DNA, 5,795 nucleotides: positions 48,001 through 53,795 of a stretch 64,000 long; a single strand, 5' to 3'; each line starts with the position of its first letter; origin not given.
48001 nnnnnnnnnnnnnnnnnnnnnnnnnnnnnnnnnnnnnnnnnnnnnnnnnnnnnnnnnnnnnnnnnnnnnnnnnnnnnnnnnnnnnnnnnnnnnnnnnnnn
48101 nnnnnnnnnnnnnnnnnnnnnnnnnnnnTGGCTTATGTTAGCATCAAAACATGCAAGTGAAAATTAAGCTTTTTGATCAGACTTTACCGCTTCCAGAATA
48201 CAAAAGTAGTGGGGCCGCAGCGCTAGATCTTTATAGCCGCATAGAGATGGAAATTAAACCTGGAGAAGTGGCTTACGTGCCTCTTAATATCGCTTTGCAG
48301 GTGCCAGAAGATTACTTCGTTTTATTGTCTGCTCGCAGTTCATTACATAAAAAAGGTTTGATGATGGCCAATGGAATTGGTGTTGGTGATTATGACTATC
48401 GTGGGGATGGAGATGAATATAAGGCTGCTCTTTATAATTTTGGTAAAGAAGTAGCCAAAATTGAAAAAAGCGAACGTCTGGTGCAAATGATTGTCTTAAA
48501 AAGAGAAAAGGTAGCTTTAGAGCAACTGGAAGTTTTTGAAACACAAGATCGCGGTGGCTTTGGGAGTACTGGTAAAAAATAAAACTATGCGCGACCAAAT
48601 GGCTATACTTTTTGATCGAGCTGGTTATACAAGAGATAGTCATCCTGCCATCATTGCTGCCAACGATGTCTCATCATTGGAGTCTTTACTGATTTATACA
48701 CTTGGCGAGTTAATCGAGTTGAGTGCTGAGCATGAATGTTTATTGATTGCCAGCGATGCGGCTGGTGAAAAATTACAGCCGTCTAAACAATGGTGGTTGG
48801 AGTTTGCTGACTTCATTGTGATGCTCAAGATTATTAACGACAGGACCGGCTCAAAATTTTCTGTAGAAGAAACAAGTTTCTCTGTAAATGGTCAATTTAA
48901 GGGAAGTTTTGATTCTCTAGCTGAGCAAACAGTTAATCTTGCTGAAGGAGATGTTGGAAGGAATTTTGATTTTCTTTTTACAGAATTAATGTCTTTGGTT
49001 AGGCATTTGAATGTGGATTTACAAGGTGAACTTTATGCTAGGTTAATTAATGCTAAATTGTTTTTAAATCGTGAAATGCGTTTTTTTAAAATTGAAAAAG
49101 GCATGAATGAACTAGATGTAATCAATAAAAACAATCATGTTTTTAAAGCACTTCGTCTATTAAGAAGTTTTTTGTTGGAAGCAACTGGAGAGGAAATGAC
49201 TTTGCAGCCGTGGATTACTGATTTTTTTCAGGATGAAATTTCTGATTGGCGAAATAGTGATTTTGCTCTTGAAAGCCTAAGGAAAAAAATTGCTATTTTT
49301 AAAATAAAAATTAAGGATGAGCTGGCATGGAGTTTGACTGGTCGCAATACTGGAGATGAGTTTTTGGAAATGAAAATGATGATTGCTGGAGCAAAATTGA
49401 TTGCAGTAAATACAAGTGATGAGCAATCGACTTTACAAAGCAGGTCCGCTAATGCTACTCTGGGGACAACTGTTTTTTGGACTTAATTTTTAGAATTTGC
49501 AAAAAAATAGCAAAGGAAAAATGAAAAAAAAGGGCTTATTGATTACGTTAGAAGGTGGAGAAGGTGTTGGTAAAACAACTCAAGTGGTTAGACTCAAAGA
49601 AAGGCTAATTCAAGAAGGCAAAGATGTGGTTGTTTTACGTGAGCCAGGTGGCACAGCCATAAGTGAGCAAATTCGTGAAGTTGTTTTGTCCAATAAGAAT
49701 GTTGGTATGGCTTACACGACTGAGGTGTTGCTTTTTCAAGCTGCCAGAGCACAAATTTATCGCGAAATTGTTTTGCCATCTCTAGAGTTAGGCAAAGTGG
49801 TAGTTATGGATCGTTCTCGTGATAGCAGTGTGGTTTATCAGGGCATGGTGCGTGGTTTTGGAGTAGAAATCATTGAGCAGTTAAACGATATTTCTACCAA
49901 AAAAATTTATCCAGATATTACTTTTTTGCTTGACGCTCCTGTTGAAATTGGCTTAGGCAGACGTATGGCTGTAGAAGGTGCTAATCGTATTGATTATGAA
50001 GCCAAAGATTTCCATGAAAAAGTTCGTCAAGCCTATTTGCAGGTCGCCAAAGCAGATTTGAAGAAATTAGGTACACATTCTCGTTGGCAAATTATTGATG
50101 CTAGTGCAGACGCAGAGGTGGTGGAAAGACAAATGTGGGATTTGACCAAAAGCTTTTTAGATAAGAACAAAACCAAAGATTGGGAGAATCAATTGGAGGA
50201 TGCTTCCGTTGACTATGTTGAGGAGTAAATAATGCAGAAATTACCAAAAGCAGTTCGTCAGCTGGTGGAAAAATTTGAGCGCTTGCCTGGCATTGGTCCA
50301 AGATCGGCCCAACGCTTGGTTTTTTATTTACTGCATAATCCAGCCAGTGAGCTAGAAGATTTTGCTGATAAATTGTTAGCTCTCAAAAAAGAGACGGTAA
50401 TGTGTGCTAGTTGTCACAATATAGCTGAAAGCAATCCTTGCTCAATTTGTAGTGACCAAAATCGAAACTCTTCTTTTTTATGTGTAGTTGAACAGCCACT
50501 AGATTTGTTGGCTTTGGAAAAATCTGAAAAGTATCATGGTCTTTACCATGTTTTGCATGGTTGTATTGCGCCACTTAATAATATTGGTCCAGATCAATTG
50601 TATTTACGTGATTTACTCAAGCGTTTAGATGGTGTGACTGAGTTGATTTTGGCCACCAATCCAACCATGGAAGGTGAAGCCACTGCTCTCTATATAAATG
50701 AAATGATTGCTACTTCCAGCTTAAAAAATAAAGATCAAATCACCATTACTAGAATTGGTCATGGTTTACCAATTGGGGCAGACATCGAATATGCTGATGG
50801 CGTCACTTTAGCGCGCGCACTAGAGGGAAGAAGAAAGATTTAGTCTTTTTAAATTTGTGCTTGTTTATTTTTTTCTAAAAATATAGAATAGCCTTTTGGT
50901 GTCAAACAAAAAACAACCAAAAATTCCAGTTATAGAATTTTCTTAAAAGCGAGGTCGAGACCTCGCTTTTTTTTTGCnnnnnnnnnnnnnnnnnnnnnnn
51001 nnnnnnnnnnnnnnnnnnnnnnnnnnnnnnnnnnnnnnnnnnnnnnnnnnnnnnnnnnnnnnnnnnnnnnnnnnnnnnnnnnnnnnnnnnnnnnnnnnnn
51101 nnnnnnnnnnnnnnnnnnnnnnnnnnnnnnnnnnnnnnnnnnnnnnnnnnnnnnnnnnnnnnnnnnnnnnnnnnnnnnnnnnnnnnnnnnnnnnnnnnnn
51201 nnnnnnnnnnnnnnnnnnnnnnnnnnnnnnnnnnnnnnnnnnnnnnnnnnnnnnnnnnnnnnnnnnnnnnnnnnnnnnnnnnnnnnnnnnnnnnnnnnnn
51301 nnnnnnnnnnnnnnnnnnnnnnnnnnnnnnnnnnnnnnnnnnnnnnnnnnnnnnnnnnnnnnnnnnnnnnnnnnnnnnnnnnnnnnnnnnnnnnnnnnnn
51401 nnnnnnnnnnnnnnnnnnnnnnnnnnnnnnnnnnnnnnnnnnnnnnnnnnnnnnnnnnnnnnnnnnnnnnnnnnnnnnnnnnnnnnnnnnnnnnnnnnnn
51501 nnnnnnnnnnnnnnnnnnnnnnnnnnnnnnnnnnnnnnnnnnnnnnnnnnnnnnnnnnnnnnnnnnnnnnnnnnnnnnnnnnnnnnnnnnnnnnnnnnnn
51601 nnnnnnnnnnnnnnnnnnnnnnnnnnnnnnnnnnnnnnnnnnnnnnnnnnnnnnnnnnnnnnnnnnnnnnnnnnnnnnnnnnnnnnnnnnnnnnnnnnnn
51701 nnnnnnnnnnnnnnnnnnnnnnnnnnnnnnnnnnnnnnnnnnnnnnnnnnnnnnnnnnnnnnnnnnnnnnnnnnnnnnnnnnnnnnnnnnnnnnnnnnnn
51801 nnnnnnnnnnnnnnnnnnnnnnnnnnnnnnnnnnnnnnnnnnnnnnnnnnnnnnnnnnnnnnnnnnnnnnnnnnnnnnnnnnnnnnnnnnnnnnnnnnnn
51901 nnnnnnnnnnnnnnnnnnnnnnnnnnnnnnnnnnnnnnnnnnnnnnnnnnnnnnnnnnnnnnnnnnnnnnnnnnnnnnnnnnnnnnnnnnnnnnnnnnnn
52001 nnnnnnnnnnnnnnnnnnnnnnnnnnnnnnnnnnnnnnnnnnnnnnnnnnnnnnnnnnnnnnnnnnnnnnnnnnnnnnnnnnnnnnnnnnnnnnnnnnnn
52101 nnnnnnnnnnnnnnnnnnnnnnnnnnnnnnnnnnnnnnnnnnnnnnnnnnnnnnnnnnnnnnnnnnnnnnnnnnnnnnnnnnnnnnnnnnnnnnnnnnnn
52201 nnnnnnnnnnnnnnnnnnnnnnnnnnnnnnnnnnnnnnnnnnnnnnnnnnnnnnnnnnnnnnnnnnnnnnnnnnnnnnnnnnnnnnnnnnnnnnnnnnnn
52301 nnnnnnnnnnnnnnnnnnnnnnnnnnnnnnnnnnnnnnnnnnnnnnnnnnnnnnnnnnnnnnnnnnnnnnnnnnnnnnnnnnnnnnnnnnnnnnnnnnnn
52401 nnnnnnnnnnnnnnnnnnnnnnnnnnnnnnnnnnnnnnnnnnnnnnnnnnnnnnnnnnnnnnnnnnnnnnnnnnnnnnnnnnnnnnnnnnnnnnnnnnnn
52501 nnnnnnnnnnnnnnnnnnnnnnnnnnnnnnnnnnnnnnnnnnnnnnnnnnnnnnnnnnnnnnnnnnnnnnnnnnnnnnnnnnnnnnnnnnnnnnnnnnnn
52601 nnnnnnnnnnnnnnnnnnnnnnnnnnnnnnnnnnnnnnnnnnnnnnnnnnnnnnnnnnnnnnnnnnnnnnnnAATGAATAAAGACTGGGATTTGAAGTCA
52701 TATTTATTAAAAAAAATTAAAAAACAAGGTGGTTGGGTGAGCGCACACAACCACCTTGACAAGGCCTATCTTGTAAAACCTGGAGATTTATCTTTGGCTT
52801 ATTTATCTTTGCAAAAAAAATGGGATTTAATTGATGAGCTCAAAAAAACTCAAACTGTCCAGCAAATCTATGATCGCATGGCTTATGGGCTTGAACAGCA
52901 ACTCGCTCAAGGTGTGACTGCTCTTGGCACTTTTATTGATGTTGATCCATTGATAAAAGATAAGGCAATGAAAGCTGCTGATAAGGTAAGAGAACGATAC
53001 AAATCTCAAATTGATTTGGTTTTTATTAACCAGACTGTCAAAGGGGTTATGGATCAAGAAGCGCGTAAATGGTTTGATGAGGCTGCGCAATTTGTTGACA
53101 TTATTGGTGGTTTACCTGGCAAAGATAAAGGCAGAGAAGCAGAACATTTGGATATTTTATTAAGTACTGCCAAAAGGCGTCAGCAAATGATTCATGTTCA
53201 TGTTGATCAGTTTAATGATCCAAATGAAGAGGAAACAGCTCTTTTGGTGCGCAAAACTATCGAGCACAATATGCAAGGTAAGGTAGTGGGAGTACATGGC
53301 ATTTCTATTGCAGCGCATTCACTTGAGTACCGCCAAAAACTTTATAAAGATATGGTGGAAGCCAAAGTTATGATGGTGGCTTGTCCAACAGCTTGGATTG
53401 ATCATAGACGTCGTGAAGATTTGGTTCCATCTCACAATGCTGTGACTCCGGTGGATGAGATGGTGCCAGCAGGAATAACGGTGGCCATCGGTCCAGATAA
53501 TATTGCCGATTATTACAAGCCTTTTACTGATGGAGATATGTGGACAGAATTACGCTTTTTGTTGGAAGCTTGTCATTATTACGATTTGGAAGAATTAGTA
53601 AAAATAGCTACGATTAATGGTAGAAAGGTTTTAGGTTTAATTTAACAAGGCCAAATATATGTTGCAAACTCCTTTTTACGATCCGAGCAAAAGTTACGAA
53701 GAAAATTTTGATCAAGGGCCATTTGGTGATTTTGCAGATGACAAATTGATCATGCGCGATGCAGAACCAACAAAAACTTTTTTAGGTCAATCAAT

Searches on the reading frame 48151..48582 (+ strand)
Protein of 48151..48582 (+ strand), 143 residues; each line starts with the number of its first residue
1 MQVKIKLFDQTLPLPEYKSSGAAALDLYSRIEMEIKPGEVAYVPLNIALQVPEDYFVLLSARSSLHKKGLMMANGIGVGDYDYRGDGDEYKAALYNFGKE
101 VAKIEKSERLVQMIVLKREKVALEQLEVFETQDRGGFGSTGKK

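Call 3: search_protein_families(library=pfam, proteins=[window:48151-48582:+], max_evalue=0.01)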
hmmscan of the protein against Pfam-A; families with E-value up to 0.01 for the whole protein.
window:48151-48582:+ (143 aa): 2 families
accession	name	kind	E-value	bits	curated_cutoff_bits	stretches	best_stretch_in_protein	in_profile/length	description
PF00692.24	dUTPase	-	6.9e-20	71.6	22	1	13-141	4-129/129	dUTPase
PF22769.1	DCD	-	0.00012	22.6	27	1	33-115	71-150/153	dCTP deaminase-like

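Call 4: search_protein_families(library=ncbifam, proteins=[window:48151-48582:+], max_evalue=0.01)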
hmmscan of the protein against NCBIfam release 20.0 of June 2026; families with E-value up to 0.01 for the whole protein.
window:48151-48582:+ (143 aa): 5 families
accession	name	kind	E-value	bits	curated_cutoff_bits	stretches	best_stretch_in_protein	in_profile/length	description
TIGR00576.1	dut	superfamily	1.1e-30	106.2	102.55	1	3-142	2-143/143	dUTP diphosphatase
NF001862.0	PRK00601.1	equivalog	2e-29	102.2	103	1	2-142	7-149/150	dUTP diphosphatase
NF010561.0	PRK13956.1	equivalog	5.5e-13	49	223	1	9-142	14-147/147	dUTP diphosphatase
NF002598.0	PRK02253.1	equivalog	4.2e-05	23.1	130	1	42-120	79-152/167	deoxyuridine 5'-triphosphate nucleotidohydrolase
TIGR02274.1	dCTP_deam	equivalog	0.00022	21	92.8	1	29-120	68-156/180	dCTP deaminase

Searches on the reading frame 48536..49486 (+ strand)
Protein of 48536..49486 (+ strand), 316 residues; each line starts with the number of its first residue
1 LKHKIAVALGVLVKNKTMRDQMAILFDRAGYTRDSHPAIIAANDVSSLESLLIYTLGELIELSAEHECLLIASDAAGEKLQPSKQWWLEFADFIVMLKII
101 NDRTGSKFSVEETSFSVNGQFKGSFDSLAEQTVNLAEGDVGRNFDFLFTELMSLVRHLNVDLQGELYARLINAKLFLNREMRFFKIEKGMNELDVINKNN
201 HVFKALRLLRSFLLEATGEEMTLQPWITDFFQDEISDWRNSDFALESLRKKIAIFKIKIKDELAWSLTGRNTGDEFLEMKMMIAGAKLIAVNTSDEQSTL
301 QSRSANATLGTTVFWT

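Call 3: search_protein_families(library=pfam, proteins=[window:48536-49486:+], max_evalue=0.01)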
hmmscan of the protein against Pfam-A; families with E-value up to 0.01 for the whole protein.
window:48536-49486:+ (316 aa): 0 families

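Call 4: search_protein_families(library=ncbifam, proteins=[window:48536-49486:+], max_evalue=0.01)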
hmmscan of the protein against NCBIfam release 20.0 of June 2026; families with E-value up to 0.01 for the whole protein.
window:48536-49486:+ (316 aa): 0 families

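Call 61: search_solved_structures(query=window:48554-49483:+, max_evalue=1)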
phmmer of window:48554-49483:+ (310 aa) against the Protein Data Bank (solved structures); distinct sequences matched with E-value up to 1: 0.

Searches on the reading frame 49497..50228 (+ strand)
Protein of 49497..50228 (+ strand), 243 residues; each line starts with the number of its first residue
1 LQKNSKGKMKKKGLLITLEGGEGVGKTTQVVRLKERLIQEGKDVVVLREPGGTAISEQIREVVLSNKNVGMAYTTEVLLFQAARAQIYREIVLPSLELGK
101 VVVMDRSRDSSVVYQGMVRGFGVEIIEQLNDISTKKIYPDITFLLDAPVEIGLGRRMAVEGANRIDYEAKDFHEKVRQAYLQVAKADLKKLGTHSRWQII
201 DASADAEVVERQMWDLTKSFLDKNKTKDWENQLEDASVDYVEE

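Call 3: search_protein_families(library=pfam, proteins=[window:49497-50228:+], max_evalue=0.01)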
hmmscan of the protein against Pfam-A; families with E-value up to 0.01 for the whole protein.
window:49497-50228:+ (243 aa): 4 families
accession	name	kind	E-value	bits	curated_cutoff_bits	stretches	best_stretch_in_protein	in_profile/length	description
PF02223.23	Thymidylate_kin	-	1.1e-40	139.8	27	1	18-212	1-184/185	Thymidylate kinase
PF13521.12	AAA_28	-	7.4e-08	33.2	27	1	16-187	2-160/164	AAA domain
PF13401.12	AAA_22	-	0.00047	20.9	27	1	13-87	5-79/130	AAA domain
PF13207.12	AAA_17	-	0.0088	16.8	27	0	20-166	2-129/136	AAA domain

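Call 4: search_protein_families(library=ncbifam, proteins=[window:49497-50228:+], max_evalue=0.01)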
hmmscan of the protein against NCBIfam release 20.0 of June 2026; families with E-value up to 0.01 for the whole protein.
window:49497-50228:+ (243 aa): 3 families
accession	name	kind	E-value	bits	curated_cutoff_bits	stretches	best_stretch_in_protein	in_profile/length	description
TIGR00041.1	DTMP_kinase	equivalog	3e-46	157.6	83.25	1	12-211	3-194/196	dTMP kinase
NF005923.0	PRK07933.1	equivalog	7.1e-09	35.3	193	1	15-215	2-209/213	dTMP kinase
TIGR00064.1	ftsY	equivalog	0.0021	17.4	260.7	1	7-46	73-112/279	signal recognition particle-docking protein FtsY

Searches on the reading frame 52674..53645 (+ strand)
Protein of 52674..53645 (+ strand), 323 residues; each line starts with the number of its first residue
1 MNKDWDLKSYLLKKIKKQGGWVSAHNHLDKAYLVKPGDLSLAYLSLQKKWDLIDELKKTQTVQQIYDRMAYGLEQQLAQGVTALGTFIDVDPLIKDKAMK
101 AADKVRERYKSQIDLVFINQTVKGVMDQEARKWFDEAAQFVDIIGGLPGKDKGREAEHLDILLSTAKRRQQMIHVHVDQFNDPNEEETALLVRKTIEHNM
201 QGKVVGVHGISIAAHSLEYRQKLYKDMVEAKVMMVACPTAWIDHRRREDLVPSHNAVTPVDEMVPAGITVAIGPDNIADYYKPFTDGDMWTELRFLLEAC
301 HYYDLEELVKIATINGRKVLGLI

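Call 80: search_protein_families(library=ncbifam, proteins=[window:52674-53645:+], max_evalue=1e-8)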
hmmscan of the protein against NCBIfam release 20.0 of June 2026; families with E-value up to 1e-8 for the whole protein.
window:52674-53645:+ (323 aa): 6 families
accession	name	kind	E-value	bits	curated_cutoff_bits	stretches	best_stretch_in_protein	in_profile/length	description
NF005365.0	PRK06886.1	equivalog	1.8e-146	487.4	340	1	7-322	9-324/327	hypothetical protein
NF005759.0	PRK07583.1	equivalog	6e-28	97.7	403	1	21-292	77-348/438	cytosine deaminase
NF005748.0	PRK07572.1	subfamily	9.5e-27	94.1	438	1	22-294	54-328/426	cytosine deaminase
NF004636.0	PRK05985.1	subfamily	1.5e-26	93.2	408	1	20-292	53-314/398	amidohydrolase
NF005312.0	PRK06846.1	subfamily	1.8e-24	86.4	447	1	24-318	73-356/412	amidohydrolase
NF006685.0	PRK09230.1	subfamily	1.2e-23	83.3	483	1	54-320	89-361/426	cytosine deaminase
